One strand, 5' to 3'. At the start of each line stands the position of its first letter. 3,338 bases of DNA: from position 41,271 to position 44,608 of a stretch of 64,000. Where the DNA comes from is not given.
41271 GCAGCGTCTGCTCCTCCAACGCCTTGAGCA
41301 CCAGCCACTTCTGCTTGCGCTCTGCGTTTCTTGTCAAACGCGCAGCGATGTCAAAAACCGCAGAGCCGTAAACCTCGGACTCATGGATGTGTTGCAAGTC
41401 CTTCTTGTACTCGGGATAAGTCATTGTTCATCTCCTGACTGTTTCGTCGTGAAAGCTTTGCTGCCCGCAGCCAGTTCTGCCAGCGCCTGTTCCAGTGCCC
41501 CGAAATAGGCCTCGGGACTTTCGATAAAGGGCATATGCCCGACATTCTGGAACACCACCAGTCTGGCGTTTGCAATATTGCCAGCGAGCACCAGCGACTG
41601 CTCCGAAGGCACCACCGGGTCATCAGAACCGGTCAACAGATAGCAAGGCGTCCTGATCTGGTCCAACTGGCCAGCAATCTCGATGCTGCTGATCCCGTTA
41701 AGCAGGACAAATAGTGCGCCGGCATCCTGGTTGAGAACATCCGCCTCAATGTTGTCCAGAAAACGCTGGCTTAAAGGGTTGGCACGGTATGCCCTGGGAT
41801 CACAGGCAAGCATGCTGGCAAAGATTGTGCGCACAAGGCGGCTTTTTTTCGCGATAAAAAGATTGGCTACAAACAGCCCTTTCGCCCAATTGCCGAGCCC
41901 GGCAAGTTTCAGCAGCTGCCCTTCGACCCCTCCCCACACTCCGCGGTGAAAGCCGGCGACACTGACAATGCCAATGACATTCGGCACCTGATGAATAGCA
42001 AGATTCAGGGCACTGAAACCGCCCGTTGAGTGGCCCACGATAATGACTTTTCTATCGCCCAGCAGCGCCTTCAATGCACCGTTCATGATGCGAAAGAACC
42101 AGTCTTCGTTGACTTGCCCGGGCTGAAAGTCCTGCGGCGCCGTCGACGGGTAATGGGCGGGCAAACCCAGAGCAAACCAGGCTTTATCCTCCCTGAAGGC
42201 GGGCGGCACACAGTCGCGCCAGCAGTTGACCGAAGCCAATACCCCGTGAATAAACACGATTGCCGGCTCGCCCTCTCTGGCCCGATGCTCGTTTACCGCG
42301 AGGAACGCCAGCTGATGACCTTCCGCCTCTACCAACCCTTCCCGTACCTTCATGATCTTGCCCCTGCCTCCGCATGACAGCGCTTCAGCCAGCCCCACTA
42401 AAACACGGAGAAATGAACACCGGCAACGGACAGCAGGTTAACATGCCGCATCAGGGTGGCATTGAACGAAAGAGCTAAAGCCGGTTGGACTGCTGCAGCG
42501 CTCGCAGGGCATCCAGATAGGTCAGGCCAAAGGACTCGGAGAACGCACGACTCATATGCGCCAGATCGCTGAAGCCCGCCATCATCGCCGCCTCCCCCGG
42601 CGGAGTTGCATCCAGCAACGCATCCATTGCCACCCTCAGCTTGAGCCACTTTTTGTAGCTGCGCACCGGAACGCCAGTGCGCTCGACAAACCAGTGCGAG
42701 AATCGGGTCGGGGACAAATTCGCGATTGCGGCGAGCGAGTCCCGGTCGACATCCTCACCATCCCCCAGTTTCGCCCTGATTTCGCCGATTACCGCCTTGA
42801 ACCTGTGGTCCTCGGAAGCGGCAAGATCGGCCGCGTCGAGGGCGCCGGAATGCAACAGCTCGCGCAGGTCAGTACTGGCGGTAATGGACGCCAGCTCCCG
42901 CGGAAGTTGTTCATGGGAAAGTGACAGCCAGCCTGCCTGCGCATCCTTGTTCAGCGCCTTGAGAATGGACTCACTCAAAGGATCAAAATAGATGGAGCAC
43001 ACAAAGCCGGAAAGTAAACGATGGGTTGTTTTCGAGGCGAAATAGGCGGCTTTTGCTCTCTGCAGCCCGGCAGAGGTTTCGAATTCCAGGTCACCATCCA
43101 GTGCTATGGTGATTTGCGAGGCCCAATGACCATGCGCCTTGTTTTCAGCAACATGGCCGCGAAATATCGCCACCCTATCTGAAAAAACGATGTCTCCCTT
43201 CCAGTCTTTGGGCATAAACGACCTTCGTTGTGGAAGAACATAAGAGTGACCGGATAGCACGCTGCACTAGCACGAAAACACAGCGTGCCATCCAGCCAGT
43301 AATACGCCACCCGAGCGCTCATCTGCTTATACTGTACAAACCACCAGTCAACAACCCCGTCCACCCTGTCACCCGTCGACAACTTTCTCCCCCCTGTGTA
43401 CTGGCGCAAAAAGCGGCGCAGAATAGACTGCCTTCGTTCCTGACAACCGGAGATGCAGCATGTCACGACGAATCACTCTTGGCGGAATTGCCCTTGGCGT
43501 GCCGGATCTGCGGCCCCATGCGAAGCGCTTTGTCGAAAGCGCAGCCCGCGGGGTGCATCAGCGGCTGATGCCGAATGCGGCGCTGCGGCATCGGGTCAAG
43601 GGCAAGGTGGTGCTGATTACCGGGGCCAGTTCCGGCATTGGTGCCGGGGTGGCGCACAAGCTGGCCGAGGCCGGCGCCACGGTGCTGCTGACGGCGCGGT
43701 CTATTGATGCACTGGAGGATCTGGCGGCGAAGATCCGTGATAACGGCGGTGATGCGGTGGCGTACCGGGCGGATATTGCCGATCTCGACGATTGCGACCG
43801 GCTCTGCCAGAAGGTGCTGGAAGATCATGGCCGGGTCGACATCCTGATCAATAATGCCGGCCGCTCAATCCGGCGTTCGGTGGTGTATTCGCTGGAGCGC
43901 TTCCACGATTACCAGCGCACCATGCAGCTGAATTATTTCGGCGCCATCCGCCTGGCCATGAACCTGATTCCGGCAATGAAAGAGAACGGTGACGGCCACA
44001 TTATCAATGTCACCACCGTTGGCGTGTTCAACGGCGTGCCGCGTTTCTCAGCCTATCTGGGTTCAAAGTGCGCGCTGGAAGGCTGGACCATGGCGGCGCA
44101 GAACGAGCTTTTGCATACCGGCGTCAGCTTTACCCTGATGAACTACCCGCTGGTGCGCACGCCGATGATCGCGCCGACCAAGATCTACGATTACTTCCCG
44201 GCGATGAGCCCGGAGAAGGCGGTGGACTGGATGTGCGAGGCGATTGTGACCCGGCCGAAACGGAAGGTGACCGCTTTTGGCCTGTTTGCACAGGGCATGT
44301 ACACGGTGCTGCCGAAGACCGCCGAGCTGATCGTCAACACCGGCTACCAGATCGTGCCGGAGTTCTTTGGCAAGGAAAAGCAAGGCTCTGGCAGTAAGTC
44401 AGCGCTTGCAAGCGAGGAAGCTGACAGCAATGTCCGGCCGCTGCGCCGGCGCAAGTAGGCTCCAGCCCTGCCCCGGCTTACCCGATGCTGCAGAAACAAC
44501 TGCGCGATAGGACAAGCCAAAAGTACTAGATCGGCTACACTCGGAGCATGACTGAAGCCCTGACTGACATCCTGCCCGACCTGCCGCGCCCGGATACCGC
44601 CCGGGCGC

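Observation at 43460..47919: Tightly coupled four-gene operon: Acr1-like acyl-CoA reductase, extended GMC flavoprotein and two uncharacterised proteins, under a divergent AraC regulator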

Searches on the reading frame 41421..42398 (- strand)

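Call 3: search_protein_families(library=pfam, proteins=[window:41421-42398:-], max_evalue=0.01)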
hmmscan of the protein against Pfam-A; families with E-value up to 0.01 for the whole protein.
window:41421-42398:- (325 aa): 6 families
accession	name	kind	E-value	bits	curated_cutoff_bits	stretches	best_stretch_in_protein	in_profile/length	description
PF00561.26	Abhydrolase_1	-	3.4e-20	73.2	25.8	1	45-295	1-245/245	alpha/beta hydrolase fold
PF12697.13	Abhydrolase_6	-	3.3e-18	67.6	26.3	1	47-299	1-215/217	Alpha/beta hydrolase family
PF12146.15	Hydrolase_4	-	5e-10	39.5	27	1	114-294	74-238/239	Serine aminopeptidase, S33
PF06821.19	Ser_hydrolase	-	0.00016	22.1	22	0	247-291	113-156/172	Serine hydrolase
PF06342.18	DUF1057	-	0.008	15.7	21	0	108-147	96-133/297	Alpha/beta hydrolase of unknown function (DUF1057)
PF02230.22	Abhydrolase_2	-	0.0089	16.3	23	0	108-150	97-139/217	Phospholipase/Carboxylesterase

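Call 4: search_protein_families(library=ncbifam, proteins=[window:41421-42398:-], max_evalue=0.01)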
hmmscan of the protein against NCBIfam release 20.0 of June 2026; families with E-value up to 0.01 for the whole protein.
window:41421-42398:- (325 aa): 25 families
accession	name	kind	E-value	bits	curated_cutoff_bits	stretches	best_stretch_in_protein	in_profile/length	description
NF011457.0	PRK14875.1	equivalog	2.1e-17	63.2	307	1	25-307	117-370/372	acetoin dehydrogenase dihydrolipoyllysine-residue acetyltransferase subunit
TIGR02427.1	protocat_pcaD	equivalog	7.3e-15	55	255.85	1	213-305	157-249/251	3-oxoadipate enol-lactonase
NF051488.1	bifunc_PcaDC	exception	1.5e-14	54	390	1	224-309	168-253/375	bifunctional 3-oxoadipate enol-lactonase/4-carboxymuconolactone decarboxylase PcaDC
NF045948.1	ProImpepThrmp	equivalog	8.1e-14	51.7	500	2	230-307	212-288/291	proline iminopeptidase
TIGR03056.1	bchO_mg_che_rel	equivalog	2.7e-12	46.3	172.55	2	42-160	27-142/278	alpha/beta fold hydrolase BchO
TIGR01738.1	bioH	equivalog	9.2e-12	45.1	206.95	1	43-302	3-241/245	pimeloyl-ACP methyl ester esterase BioH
TIGR03611.1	RutD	equivalog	1e-11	44.7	238.5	1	227-307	176-256/258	pyrimidine utilization protein D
TIGR03695.1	menH_SHCHC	equivalog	2.3e-11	43.6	208.55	1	44-145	2-100/252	2-succinyl-6-hydroxy-2,4-cyclohexadiene-1-carboxylate synthase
NF051487.1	bifunc_PcaCD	exception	8.5e-11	41.6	430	1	215-307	320-412/413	bifunctional 4-carboxymuconolactone decarboxylase/3-oxoadipate enol-lactonase PcaCD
TIGR01250.1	pro_imino_pep_2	subfamily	1.1e-10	41.6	167.65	1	230-304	212-285/288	proline iminopeptidase-family hydrolase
NF050089.1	i_nPHAscl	equivalog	5.1e-09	35.6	300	1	242-303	223-285/288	intracellular short-chain-length polyhydroxyalkanoate depolymerase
NF008340.0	PRK11126.1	equivalog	3.1e-08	33.2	261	1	35-154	5-116/255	2-succinyl-6-hydroxy-2,4-cyclohexadiene-1-carboxylate synthase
NF045945.1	ProImpepLactob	equivalog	6.6e-08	32.4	400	1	236-307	221-291/293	proline iminopeptidase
TIGR03343.1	biphenyl_bphD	equivalog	8.3e-08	31.8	462.15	1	103-296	89-270/282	2-hydroxy-6-oxo-6-phenylhexa-2,4-dienoate hydrolase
NF045632.1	hydroxlase_HsaD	equivalog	4.2e-06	25.9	400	1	44-295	34-277/290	4,5:9,10-diseco-3-hydroxy-5,9,17-trioxoandrosta-1(10),2-diene-4-oate hydrolase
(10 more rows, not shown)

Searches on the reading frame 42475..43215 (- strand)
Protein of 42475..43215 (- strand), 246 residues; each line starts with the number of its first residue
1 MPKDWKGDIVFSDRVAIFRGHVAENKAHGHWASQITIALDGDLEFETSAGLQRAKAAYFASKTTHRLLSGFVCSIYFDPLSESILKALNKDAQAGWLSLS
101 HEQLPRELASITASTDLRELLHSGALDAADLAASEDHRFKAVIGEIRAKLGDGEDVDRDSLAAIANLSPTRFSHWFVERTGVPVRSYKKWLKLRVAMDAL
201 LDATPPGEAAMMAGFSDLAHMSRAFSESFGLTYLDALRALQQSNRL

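Call 3: search_protein_families(library=pfam, proteins=[window:42475-43215:-], max_evalue=0.01)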
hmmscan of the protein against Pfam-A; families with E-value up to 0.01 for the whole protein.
window:42475-43215:- (246 aa): 2 families
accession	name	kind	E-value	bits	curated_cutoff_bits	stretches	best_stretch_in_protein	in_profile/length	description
PF12833.13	HTH_18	-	9e-15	55.2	33.6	1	161-232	1-73/80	Helix-turn-helix domain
PF00165.29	HTH_AraC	-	0.00041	20.8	26.6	1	208-234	13-38/42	Bacterial regulatory helix-turn-helix proteins, AraC family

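Call 4: search_protein_families(library=ncbifam, proteins=[window:42475-43215:-], max_evalue=0.01)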
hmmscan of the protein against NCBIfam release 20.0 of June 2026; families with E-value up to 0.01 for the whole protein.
window:42475-43215:- (246 aa): 5 families
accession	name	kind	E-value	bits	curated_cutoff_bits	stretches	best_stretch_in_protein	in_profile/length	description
NF007860.0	PRK10572.1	equivalog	7.2e-07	28.3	208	1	120-232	166-277/292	arabinose operon transcriptional regulator AraC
TIGR04094.1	adjacent_YSIRK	equivalog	7.8e-06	25.1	200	1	156-232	302-378/383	YSIRK-targeted surface antigen transcriptional regulator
NF006902.0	PRK09393.1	equivalog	0.00053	19.3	425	1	133-232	215-314/327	transcriptional regulator FtrA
NF007243.0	PRK09685.1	equivalog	0.0029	17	199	1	120-232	181-294/303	transcriptional regulator FeaR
NF047455.1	TF_Staph_AryK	equivalog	0.0033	15.7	850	1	134-232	154-251/759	transcriptional regulator AryK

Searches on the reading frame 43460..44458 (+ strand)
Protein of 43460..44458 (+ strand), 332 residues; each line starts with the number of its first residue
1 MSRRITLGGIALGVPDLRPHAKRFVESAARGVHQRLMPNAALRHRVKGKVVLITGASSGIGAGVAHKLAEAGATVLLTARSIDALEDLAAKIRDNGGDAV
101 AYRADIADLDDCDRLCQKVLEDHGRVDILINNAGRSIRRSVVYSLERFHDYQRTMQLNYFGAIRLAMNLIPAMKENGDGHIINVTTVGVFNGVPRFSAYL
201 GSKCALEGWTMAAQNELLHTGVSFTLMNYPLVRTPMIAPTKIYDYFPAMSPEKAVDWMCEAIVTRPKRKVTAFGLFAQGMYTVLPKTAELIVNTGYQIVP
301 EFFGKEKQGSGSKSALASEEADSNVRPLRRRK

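Call 3: search_protein_families(library=pfam, proteins=[window:43460-44458:+], max_evalue=0.01)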
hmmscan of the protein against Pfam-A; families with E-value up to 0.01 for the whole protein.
window:43460-44458:+ (332 aa): 6 families
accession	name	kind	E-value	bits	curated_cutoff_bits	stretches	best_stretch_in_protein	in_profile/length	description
PF00106.31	adh_short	-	3.7e-47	160.8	26.6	1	49-238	1-188/195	short chain dehydrogenase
PF13561.12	adh_short_C2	-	1.7e-31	110.1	27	1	55-241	1-185/236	Enoyl-(Acyl carrier protein) reductase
PF08659.16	KR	-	3e-08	34.2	22.6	1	51-135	3-91/180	KR domain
PF13460.12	NAD_binding_10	-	2.1e-05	24.9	27.2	1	55-200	1-112/184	NAD(P)H-binding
PF01370.27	Epimerase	-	0.00013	21.9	20.9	1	51-164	1-103/240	NAD dependent epimerase/dehydratase family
PF02882.25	THF_DHG_CYH_C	-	0.0095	15.7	27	0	22-87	13-75/160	Tetrahydrofolate dehydrogenase/cyclohydrolase, NAD(P)-binding domain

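Call 4: search_protein_families(library=ncbifam, proteins=[window:43460-44458:+], max_evalue=0.01)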
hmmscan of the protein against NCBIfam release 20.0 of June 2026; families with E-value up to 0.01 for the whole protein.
window:43460-44458:+ (332 aa): 234 families (the best 25 are shown)
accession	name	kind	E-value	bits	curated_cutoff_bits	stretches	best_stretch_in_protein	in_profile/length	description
NF005539.0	PRK07201.1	equivalog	6.5e-109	365.5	549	1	7-309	329-631/657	SDR family oxidoreductase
NF004521.0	PRK05866.1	equivalog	2e-88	296.3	368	1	40-293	32-286/294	SDR family oxidoreductase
NF004825.0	PRK06181.1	equivalog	8.4e-45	153.1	215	1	45-233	3-189/268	SDR family oxidoreductase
NF005495.0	PRK07109.1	subfamily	2.1e-43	148.9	264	1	45-238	5-198/334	SDR family oxidoreductase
NF005559.1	PRK07231.1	subfamily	5.9e-40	137.3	215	1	45-237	1-191/249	glucose 1-dehydrogenase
NF005672.0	PRK07454.1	equivalog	3.9e-37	127.7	234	1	49-236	7-192/241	SDR family oxidoreductase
NF005878.0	PRK07825.1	subfamily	4.4e-37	127.9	287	1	43-289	4-245/278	short chain dehydrogenase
NF004824.0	PRK06180.1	subfamily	2.1e-36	125.6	298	1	48-234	4-185/279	oxidoreductase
NF004791.0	PRK06138.1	equivalog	1.6e-35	122.6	312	1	45-213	2-167/252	SDR family oxidoreductase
NF005681.0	PRK07478.1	subfamily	4.9e-35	121.1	267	1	45-223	3-181/254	SDR family oxidoreductase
NF005909.0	PRK07890.1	subfamily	6e-35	120.8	258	1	46-221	5-178/260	short chain dehydrogenase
TIGR01963.1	PHB_DH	subfamily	7.1e-35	120.5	307.05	1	49-238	2-189/255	3-hydroxybutyrate dehydrogenase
NF005806.0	PRK07666.1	equivalog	7.1e-35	120.4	286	1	45-264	4-223/239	3-ketoacyl-ACP reductase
NF004514.1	PRK05855.1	equivalog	1.8e-34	119.3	455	1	24-243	286-507/578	SDR family oxidoreductase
NF005854.0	PRK07775.1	equivalog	1.1e-33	116.8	260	1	49-228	11-188/274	SDR family oxidoreductase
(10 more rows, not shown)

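Call 13: search_solved_structures(query=window:43460-44458:+, max_evalue=1e-20)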
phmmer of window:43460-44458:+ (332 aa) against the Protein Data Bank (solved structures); distinct sequences matched with E-value up to 1e-20: 35.
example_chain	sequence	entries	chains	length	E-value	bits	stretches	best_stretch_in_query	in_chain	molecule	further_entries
3m1a_A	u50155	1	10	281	2.8e-27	98.8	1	48-239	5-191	Putative dehydrogenase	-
3tfo_A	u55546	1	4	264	2.1e-26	95.9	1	46-256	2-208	putative 3-oxoacyl-(acyl-carrier-protein) reductase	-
4rzh_A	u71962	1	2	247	2.9e-25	92.2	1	48-236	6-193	3-oxoacyl-[acyl-carrier protein] reductase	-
2et6_A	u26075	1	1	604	5.4e-25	91.3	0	45-210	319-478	(3R)-hydroxyacyl-CoA dehydrogenase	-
1w4z_A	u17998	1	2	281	2.4e-24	89.2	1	36-258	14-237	KETOACYL REDUCTASE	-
2rh4_A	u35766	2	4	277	2.5e-24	89.1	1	37-258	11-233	Actinorhodin Polyketide Ketoreductase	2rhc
3csd_B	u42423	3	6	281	2.9e-24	88.9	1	36-258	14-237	Putative ketoacyl reductase | ketoacyl reductase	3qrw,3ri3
2rhr_B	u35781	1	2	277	2.9e-24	88.9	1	37-258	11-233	Actinorhodin Polyketide Ketoreductase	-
4dc1_A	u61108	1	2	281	3.9e-24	88.5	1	36-257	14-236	Ketoacyl reductase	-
4dc0_A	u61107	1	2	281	4.5e-24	88.3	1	36-258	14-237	Ketoacyl reductase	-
1x7g_A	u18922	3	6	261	6.2e-24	87.8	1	49-258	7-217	Putative ketoacyl reductase | ACTINORHODIN POLYKETIDE KETOREDUCTASE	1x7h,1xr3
4dbz_A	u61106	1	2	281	6.3e-24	87.8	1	36-258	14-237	Ketoacyl reductase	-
3rkr_A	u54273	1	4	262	8.1e-24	87.4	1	46-235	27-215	Short chain oxidoreductase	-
3ucx_A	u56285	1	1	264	1.2e-23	86.9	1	47-223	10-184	Short chain dehydrogenase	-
2ew8_A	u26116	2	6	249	1.4e-23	86.6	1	44-247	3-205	(S)-1-Phenylethanol dehydrogenase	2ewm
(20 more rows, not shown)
